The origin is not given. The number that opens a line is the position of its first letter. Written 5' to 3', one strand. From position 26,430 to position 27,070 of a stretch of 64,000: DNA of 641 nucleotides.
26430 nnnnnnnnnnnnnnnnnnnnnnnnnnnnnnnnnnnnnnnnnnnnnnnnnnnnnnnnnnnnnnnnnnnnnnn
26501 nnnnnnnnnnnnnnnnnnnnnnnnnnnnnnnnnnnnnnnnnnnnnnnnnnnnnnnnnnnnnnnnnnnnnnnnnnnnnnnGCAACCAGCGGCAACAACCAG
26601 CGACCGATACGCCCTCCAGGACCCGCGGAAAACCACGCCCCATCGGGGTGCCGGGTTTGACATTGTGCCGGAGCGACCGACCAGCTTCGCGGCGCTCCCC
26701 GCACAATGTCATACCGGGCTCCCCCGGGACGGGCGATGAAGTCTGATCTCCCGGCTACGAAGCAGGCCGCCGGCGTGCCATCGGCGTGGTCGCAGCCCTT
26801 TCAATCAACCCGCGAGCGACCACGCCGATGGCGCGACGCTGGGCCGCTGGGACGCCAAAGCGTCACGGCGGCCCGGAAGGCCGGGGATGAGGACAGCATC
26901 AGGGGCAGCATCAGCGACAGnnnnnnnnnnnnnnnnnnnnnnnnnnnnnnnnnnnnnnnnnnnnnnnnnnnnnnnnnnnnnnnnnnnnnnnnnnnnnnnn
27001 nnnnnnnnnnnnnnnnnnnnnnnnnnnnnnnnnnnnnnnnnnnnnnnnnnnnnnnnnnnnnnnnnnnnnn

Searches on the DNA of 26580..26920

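Call 76: search_rna_families(source=window, start=26580, end=26920, threshold=evalue, max_evalue=10)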
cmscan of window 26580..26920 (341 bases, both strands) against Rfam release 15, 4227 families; matches with E-value up to 10: 9.
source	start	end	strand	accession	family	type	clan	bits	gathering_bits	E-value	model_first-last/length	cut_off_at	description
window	26630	26737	+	RF02000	MIR1846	Gene; miRNA;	-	31.7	77.5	0.00017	1-110/110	no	MIR1846 microRNA precursor family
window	26632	26712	-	RF03547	Flavi_xrRNA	Cis-reg;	-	20.9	37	0.9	1-80/80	no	General Flavivirus exoribonuclease-resistant RNA element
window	26769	26843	-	RF03977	mir-976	Gene; miRNA;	-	17.9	100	1.2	1-85/85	no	mir-976 microRNA precursor family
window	26842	26873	-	RF01738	gabT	Cis-reg;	-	17.3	45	3.6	1-61/61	no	gabT RNA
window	26762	26847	-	RF04162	MIR9662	Gene; miRNA;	-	17.2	80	2.7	1-100/100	no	MIR9662 microRNA precursor family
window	26616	26714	+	RF02833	Scr3202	Gene; sRNA;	-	15.5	52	8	1-95/95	no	Streptomyces RNA 3202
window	26664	26772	-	RF02804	PyrR206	Gene; snRNA; snoRNA; HACA-box;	-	14.4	46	4.6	1-60/60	no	Pyrobaculum sRNA 206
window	26774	26832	-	RF01059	mir-598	Gene; miRNA;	-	14.1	69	4.7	1-80/80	no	mir-598 microRNA precursor family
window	26776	26833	-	RF03256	mir-1286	Gene; miRNA;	-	13.2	70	8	1-76/76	no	mir-1286 microRNA precursor family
